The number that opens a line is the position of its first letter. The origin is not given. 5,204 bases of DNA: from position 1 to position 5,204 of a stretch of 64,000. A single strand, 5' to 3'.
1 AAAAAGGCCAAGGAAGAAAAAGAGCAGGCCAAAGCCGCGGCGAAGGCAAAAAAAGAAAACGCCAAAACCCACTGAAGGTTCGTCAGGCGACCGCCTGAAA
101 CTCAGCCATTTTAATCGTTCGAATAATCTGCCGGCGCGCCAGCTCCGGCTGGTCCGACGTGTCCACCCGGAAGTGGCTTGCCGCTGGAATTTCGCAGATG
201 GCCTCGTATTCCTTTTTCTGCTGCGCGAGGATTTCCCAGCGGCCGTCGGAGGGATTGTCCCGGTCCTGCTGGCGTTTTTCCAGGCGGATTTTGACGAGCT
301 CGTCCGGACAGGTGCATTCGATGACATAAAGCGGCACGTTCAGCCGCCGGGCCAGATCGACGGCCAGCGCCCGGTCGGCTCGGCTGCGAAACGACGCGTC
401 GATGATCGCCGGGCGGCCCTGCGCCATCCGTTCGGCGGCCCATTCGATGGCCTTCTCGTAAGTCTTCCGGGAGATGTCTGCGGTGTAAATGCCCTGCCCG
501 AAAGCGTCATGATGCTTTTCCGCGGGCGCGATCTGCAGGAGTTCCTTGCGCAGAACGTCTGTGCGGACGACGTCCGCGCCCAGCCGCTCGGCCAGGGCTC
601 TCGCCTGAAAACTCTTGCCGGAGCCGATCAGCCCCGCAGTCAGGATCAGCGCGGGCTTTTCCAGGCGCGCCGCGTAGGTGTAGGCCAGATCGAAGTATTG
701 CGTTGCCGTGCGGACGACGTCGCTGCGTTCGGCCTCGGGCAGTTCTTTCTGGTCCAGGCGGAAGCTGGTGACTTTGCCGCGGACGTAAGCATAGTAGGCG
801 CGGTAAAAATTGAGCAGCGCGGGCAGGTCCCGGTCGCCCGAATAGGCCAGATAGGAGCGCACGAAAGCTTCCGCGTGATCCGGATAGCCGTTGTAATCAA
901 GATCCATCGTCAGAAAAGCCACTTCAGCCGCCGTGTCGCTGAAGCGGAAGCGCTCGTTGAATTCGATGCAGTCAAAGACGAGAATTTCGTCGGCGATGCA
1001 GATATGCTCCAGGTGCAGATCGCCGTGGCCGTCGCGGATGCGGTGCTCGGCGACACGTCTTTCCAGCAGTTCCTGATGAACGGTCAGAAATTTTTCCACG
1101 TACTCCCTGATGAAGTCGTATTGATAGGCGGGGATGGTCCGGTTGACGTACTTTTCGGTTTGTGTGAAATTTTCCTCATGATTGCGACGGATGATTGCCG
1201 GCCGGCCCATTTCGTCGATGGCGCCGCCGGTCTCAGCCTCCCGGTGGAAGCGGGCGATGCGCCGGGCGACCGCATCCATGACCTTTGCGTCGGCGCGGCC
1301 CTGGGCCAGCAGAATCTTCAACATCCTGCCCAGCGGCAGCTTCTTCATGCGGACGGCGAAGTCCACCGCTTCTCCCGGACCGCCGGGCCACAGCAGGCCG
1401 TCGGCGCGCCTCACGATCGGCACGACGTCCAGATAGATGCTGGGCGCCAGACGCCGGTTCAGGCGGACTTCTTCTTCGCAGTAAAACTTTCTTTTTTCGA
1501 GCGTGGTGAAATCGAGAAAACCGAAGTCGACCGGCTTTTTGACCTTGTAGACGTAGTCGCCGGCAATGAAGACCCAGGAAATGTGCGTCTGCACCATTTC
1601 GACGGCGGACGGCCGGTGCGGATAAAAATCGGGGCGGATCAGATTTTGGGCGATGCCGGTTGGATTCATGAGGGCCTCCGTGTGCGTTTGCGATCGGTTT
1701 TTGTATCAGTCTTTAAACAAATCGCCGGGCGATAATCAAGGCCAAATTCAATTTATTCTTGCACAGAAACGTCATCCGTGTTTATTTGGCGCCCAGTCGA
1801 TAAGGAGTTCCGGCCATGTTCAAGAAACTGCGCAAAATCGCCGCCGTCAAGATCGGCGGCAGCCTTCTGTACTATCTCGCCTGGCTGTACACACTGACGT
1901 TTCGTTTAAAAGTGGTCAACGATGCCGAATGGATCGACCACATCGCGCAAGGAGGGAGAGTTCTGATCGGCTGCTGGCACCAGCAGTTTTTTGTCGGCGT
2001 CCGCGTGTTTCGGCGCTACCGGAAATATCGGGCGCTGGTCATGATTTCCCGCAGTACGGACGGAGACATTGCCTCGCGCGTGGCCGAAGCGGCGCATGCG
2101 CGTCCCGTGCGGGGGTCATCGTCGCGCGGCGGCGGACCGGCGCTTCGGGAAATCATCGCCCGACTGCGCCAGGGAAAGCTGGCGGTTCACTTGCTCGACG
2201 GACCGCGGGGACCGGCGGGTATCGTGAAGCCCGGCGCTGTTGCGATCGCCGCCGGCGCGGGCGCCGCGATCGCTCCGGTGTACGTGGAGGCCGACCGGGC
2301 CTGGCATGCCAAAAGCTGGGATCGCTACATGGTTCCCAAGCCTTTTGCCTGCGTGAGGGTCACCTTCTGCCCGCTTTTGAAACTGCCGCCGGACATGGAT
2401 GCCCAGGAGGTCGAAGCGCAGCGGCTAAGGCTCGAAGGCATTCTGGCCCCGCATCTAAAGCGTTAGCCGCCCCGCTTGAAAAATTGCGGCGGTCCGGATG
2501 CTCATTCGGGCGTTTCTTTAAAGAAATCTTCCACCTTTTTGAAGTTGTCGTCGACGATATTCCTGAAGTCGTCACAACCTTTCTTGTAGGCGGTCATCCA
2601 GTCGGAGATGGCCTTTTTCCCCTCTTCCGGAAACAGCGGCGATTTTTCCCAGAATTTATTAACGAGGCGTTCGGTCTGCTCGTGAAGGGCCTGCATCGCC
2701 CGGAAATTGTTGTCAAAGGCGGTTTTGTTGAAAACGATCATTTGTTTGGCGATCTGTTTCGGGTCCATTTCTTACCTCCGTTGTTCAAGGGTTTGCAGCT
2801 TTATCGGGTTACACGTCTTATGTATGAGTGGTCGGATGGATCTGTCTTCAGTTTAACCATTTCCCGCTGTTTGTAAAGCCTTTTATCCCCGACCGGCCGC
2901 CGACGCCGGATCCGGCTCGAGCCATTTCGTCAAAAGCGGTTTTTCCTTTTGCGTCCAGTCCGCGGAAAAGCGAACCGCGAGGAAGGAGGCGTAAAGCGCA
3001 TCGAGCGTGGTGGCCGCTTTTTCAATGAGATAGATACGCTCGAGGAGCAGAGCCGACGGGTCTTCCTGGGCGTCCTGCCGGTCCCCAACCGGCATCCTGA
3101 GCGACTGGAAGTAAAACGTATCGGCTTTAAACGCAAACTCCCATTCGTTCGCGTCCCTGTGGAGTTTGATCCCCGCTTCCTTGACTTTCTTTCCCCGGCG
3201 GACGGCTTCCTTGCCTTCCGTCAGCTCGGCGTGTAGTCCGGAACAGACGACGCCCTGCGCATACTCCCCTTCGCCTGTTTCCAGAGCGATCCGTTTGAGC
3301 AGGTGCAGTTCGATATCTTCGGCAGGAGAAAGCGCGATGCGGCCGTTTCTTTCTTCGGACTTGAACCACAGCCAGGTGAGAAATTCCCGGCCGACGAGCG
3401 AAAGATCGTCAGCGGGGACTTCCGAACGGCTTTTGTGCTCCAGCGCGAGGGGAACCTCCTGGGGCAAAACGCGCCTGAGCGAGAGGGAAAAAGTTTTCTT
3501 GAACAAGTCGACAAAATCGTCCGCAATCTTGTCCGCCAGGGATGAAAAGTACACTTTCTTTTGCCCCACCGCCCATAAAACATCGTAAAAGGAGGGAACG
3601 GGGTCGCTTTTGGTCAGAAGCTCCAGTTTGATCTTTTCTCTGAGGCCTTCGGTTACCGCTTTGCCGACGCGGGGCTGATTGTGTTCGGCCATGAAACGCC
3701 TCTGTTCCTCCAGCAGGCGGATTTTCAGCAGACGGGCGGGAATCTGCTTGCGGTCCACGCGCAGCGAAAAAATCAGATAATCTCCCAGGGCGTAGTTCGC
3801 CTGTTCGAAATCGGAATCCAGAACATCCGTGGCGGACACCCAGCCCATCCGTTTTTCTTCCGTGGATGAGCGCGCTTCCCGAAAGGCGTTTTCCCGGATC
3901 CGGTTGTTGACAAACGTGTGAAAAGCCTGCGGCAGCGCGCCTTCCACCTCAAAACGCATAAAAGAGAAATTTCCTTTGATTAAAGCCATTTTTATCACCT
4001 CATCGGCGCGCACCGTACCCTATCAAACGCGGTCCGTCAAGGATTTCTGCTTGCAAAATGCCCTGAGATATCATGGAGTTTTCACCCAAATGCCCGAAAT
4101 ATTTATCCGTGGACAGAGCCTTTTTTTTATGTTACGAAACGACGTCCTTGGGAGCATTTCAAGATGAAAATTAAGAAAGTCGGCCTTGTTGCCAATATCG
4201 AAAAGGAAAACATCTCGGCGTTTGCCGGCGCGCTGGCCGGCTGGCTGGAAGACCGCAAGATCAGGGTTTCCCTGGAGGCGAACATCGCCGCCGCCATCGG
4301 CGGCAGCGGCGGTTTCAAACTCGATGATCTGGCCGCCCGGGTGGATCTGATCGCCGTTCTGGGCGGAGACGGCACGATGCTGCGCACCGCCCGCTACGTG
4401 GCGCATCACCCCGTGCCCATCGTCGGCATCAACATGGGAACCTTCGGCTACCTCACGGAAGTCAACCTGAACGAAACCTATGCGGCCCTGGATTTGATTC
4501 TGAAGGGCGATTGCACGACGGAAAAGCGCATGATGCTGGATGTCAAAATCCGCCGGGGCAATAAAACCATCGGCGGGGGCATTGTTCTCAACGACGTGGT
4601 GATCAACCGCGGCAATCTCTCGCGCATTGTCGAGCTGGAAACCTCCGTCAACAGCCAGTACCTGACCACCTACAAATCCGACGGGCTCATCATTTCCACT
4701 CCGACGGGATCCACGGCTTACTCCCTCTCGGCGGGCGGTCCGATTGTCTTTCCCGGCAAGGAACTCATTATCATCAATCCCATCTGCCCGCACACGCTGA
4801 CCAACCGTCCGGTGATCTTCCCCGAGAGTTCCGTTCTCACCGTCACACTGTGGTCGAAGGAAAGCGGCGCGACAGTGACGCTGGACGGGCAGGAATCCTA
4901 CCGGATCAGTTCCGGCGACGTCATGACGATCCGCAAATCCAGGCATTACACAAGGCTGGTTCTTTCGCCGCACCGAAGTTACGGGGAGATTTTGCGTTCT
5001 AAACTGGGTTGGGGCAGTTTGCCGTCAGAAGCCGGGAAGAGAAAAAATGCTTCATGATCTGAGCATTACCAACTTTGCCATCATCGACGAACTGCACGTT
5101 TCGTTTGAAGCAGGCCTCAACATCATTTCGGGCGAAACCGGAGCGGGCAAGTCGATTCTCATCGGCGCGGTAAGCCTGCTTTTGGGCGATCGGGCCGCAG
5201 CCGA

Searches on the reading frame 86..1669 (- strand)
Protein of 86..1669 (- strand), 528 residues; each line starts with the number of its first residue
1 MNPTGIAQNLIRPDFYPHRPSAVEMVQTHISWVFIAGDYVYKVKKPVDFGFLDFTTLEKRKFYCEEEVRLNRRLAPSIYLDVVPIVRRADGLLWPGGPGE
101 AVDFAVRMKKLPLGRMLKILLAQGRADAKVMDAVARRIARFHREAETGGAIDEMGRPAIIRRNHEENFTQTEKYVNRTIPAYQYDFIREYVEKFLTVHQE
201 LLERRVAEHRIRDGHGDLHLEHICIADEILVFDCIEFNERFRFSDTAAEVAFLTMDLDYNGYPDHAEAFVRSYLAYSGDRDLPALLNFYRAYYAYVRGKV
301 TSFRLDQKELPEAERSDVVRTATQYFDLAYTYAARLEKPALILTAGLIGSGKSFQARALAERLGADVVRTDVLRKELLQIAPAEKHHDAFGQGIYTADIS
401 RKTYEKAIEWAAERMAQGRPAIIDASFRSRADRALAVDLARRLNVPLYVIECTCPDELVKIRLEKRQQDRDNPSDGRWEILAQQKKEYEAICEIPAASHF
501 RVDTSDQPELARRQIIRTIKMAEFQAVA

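Call 33: search_protein_families(library=pfam, proteins=[window:86-1669:-], max_evalue=0.00001)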
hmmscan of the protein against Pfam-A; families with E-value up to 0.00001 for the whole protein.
window:86-1669:- (528 aa): 3 families
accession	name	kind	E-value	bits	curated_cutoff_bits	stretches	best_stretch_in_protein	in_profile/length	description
PF13671.12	AAA_33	-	8.1e-29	101.2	27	1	341-490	1-142/143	AAA domain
PF13207.12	AAA_17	-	2.2e-09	38.1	27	1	346-472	2-129/136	AAA domain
PF06414.18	Zeta_toxin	-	5.2e-06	26.5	22.3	1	332-478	10-153/199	Zeta toxin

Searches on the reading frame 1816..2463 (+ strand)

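Call 33: search_protein_families(library=pfam, proteins=[window:1816-2463:+], max_evalue=0.00001)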
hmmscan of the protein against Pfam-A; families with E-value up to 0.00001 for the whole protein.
window:1816-2463:+ (216 aa): 1 family
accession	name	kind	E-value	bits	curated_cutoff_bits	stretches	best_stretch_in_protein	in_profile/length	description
PF04028.18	DUF374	-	1.5e-20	73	26.8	1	67-134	2-69/69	Domain of unknown function (DUF374)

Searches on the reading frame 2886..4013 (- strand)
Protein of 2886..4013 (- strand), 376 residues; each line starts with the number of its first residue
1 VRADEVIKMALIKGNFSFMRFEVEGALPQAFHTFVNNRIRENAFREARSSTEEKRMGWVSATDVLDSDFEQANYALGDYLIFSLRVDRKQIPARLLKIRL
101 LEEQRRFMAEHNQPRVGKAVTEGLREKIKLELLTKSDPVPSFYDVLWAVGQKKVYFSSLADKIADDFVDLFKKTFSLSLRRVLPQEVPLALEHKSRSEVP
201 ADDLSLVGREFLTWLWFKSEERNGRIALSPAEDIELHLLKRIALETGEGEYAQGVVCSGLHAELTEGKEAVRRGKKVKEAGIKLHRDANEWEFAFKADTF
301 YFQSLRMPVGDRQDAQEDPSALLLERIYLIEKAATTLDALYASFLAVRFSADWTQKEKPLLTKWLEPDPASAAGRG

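Call 33: search_protein_families(library=pfam, proteins=[window:2886-4013:-], max_evalue=0.00001)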
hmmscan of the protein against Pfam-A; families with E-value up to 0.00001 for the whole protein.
window:2886-4013:- (376 aa): 1 family
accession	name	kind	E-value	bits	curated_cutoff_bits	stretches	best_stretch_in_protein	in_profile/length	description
PF04381.17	RdgC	-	4.8e-09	36.4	25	1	36-180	23-162/298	Putative exonuclease, RdgC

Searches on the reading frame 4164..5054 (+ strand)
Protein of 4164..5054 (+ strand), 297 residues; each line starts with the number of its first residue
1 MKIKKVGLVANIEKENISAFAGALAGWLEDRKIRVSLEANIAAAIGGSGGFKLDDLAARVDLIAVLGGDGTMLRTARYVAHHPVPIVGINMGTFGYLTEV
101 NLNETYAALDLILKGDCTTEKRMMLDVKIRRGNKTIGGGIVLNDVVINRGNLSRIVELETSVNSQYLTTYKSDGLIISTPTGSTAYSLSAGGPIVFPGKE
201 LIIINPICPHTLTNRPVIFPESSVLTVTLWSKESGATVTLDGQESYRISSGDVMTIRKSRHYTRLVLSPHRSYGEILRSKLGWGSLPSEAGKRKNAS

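Call 33: search_protein_families(library=pfam, proteins=[window:4164-5054:+], max_evalue=0.00001)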
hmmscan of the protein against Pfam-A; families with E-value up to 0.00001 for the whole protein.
window:4164-5054:+ (297 aa): 2 families
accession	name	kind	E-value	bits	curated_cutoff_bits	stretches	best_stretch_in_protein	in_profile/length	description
PF20143.4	NAD_kinase_C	-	1.1e-35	122.5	23.7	1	142-266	1-124/126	ATP-NAD kinase C-terminal domain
PF01513.26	NAD_kinase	-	2.9e-19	70.1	25.5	1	56-116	69-129/130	ATP-NAD kinase N-terminal domain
